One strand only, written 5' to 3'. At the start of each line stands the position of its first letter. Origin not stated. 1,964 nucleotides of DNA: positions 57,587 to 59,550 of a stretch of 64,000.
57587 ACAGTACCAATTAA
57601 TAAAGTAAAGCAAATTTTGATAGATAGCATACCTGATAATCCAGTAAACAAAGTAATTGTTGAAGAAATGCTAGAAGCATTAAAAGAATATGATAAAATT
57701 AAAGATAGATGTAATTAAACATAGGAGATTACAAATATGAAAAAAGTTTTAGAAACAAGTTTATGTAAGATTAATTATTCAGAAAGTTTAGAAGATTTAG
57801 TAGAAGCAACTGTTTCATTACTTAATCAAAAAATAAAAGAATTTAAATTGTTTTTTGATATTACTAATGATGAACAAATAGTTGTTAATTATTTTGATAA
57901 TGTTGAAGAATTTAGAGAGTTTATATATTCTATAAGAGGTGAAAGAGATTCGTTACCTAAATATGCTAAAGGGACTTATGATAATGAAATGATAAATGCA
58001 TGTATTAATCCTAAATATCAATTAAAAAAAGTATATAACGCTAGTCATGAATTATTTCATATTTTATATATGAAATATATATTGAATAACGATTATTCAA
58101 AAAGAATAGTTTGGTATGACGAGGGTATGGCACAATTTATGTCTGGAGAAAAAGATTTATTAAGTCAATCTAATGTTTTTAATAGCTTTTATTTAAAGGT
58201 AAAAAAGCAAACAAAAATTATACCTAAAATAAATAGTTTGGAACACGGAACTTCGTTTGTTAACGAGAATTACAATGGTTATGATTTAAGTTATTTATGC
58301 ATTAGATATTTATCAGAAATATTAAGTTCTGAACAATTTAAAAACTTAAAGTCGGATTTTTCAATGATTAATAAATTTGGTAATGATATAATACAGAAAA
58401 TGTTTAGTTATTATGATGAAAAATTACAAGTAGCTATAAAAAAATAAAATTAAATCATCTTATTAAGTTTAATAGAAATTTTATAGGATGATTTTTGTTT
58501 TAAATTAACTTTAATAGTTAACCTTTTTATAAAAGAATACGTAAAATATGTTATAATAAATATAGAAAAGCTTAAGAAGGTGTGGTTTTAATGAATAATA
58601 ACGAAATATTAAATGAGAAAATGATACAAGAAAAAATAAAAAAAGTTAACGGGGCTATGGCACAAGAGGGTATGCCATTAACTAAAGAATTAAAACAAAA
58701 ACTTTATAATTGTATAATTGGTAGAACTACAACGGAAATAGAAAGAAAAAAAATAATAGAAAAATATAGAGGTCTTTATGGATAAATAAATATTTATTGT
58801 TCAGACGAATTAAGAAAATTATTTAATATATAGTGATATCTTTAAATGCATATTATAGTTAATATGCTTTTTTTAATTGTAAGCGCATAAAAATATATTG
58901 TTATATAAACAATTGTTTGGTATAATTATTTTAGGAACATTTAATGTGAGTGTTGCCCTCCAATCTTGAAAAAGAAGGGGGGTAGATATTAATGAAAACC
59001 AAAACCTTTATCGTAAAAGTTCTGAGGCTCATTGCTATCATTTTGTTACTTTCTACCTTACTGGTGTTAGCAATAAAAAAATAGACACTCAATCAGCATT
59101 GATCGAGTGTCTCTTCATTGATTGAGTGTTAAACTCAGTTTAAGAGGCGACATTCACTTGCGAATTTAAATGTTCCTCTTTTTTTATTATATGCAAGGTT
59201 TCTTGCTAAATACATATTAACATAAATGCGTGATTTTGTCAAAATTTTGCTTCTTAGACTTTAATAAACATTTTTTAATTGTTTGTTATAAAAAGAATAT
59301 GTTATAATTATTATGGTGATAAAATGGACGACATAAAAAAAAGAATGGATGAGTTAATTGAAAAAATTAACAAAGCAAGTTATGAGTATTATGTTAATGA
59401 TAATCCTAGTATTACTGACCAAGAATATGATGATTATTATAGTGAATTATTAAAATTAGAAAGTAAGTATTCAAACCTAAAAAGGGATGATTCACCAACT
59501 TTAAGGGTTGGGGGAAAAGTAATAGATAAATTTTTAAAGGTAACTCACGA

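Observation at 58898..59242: Unannotated type I toxin-antitoxin candidate: 30-aa hydrophobic peptide with a convergent antisense RNA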

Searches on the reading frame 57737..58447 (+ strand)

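Call 13: search_protein_families(library=pfam, proteins=[window:57737-58447:+], max_evalue=10)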
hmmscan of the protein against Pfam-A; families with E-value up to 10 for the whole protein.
window:57737-58447:+ (236 aa): 2 families
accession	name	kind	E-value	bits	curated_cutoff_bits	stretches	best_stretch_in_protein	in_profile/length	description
PF01752.23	Peptidase_M9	-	4.1e-06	26.7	26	1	97-195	157-251/289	Collagenase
PF13485.12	Peptidase_MA_2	-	3.4e-05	24.2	32.4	1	82-208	50-170/201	Peptidase MA superfamily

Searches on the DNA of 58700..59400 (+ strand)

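Call 5: search_rna_families(source=window, start=58700, end=59400, threshold=evalue, max_evalue=10, show_alignments=3)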
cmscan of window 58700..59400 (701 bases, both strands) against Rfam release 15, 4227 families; matches with E-value up to 10: 9.
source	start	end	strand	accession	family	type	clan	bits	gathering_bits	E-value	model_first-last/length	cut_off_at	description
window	58911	59077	+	RF01492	rli28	Gene; sRNA;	-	21.3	45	2.4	1-186/186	no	Listeria sRNA rli28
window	58840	58875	+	RF01378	CRISPR-DR65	Gene; CRISPR;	-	20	43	2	1-37/37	no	CRISPR RNA direct repeat element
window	59072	59192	+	RF02053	STnc430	Gene; sRNA;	-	18.7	47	2.7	1-162/162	no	Enterobacterial sRNA STnc430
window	58980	59058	+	RF01422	snoR116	Gene; snRNA; snoRNA; CD-box;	-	18.3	47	1.1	1-86/86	no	small nucleolar RNA snoR116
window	59076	59119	-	RF04085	mir-1271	Gene; miRNA;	-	18.2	80.5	0.4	17-60/77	no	mir-1271 microRNA precursor family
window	59030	59112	+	RF02607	AbsR25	Gene; sRNA;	-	17.5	47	2.1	1-164/164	no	Acinetobacter sRNA 25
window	59099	59204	+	RF01456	VrrA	Gene; antisense;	-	17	50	3.2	1-140/140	no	Vibrio regulatory RNA of OmpA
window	58751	58802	-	RF04344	Plastid-psbA-3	Cis-reg;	CL00153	15.5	48.4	9.3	1-57/57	no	Plastid-psbA-3 3UTR RNA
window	59028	59116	+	RF02763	IsrM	Gene; sRNA;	-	10.8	376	1.5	1-329/329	no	IsrM sRNA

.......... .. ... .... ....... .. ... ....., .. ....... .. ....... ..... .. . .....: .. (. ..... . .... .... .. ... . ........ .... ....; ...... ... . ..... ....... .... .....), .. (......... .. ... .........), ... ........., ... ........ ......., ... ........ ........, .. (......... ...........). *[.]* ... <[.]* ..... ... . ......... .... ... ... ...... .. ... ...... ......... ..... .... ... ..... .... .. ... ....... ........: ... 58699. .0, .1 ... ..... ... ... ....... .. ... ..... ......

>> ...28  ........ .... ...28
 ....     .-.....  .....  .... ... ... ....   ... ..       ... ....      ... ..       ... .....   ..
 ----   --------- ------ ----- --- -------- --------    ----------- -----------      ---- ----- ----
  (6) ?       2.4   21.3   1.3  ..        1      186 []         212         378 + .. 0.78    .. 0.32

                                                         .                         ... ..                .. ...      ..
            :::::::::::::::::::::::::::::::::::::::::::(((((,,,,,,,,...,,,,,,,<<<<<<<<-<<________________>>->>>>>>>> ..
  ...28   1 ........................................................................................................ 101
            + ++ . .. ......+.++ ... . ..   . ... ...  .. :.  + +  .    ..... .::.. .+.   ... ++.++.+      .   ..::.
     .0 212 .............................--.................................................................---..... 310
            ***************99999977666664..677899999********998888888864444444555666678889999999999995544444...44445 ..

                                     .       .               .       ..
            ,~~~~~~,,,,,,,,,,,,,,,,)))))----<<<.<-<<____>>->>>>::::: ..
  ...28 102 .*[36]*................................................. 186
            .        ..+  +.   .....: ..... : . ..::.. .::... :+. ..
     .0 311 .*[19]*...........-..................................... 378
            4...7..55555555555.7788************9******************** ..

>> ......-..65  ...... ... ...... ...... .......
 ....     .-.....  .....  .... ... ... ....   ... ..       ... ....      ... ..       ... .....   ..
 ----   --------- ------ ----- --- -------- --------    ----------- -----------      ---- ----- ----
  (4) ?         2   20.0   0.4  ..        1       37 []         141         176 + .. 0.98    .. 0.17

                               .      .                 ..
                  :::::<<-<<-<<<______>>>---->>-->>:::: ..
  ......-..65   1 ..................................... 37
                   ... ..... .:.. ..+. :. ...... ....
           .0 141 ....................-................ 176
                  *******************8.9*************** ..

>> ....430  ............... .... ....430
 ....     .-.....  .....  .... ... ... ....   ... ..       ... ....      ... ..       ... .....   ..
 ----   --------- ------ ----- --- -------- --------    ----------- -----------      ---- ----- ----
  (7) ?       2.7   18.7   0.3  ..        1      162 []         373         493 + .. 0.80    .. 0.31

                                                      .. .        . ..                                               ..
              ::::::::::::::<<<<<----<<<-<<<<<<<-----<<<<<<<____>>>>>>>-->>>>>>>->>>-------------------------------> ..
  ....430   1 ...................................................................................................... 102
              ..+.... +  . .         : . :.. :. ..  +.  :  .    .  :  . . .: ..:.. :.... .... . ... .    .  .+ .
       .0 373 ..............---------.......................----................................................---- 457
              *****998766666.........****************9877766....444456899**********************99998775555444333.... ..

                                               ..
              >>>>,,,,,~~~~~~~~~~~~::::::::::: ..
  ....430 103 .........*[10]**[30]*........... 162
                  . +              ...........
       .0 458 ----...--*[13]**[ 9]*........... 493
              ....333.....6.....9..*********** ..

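Call 22: search_dna_similar(query=window:58890-59250:+, collection=plasmids, mode=distant, max_evalue=0.01, max_rows=20)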
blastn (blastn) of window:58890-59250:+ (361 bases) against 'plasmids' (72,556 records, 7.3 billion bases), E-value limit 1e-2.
No match.

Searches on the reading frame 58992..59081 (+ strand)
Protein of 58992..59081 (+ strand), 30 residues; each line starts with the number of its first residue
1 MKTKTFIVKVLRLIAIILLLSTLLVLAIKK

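Call 9: find_encoding_contigs(protein=window:58992-59081:+, flank=3000, max_places=10)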
Protein seq(30 aa) (30 aa): no gene with exactly this product is on record in the collection.

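Call 13: search_protein_families(library=pfam, proteins=[window:58992-59081:+], max_evalue=10)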
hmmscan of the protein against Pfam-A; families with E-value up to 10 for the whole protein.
seq(30 aa): 0 families

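Call 14: search_protein_families(library=ncbifam, proteins=[window:58992-59081:+], max_evalue=10)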
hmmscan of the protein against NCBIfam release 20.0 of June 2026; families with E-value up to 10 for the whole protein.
seq(30 aa): 2 families
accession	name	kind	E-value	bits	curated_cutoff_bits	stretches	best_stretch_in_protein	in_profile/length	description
NF033229.1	small_MgtR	equivalog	0.084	12.9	35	1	13-27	8-22/30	protein MgtR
NF033598.2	elast_bind_EbpS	equivalog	6.7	5.5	300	1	2-25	300-323/498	elastin-binding protein EbpS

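Call 21: search_dna_similar(query=window:58992-59081:+, collection=plasmids, mode=protein, max_evalue=10, max_rows=25)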
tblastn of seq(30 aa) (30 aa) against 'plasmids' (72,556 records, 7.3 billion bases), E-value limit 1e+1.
No match.

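Call 27: search_protein_representatives(protein=window:58992-59081:+)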
Query: 30 residues. Proteins with E-value up to 0.001 (for the whole library): 9; up to 1e-10: 0; up to 1e-30: 0. The best 9 are listed.
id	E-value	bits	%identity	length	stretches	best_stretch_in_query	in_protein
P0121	2.7e-05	37.8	97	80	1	1-29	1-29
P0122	1.4e-04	35.7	87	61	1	1-30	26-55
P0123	2.1e-04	35.2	93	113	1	1-30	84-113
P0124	2.4e-04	35.1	87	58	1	1-30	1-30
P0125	3.4e-04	34.6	83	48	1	1-30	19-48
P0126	3.5e-04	34.6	87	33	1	1-30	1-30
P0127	4.8e-04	34.2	87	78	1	1-30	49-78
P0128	8.5e-04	33.5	90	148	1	1-30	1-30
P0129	9.9e-04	33.3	83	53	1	1-29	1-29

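Call 29: find_encoding_contigs(protein=P0123, flank=3000, max_places=5)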
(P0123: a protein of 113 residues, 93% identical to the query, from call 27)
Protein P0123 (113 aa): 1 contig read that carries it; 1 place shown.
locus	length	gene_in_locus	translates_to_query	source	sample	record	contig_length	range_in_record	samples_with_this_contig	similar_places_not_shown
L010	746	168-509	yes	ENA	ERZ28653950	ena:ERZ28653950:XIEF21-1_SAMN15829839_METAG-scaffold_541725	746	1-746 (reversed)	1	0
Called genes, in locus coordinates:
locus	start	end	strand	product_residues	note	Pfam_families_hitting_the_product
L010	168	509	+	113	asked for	-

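Call 30: find_encoding_contigs(protein=P0128, flank=3000, max_places=5)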
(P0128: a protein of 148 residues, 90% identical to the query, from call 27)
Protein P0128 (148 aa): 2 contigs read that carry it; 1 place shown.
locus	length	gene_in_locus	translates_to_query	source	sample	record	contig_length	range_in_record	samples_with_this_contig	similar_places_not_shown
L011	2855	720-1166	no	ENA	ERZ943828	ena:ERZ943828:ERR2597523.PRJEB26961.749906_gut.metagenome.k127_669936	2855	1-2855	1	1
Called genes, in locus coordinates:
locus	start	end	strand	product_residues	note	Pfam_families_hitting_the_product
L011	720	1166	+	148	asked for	-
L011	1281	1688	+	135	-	-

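Call 58: search_protein_families(library=pfam, alignment_id=A3, max_evalue=1)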
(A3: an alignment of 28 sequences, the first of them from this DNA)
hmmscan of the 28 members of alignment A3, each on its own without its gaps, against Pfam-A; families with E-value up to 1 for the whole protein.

A. member 1, seq(30 aa): 0 families

B. families by the number of members that match (of 28 scanned): 6 families
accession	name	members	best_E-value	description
PF05399.16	EVI2A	3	0.16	Ectropic viral integration site 2A protein (EVI2A)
PF01616.22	Orbi_NS3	2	0.92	Orbivirus NS3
PF16965.11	CSG2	1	0.17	Ceramide synthase regulator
PF13239.11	2TM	1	0.22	2TM domain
PF19579.4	FtsL_2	1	0.43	Bacteriodetes cell division protein (FtsL-like)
PF19483.4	DUF6019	1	0.67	Family of unknown function (DUF6019)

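Call 59: search_protein_families(library=ncbifam, alignment_id=A3, max_evalue=1)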
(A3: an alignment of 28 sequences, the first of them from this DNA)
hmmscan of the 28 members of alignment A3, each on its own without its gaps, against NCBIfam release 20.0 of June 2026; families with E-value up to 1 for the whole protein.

A. member 1, seq(30 aa): 1 family
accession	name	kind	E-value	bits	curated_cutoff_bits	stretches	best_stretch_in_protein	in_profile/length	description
NF033229.1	small_MgtR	equivalog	0.084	12.9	35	1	13-27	8-22/30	protein MgtR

B. families by the number of members that match (of 28 scanned): 8 families
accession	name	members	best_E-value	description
NF010226.0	PRK13682.1-1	4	0.038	hypothetical protein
NF033229.1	small_MgtR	4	0.077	protein MgtR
NF005175.0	PRK06654.1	3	0.38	flagellar basal body-associated protein FliL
NF010228.0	PRK13682.1-3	2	0.017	hypothetical protein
NF047829.1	epilancin_ElxI1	2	0.037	epilancin biosynthesis-related protein ElxI1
NF038277.1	accessory_MacP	2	0.27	cell wall synthase accessory phosphoprotein MacP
NF010234.0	PRK13682.2-5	1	0.1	hypothetical protein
NF040796.1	toxic_TimP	1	0.41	small toxic inner membrane protein TimP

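Call 60: search_solved_structures(query=A3, max_evalue=10)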
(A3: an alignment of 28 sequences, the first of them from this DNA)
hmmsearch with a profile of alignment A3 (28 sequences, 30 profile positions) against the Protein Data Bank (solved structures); distinct sequences matched with E-value up to 10: 0.
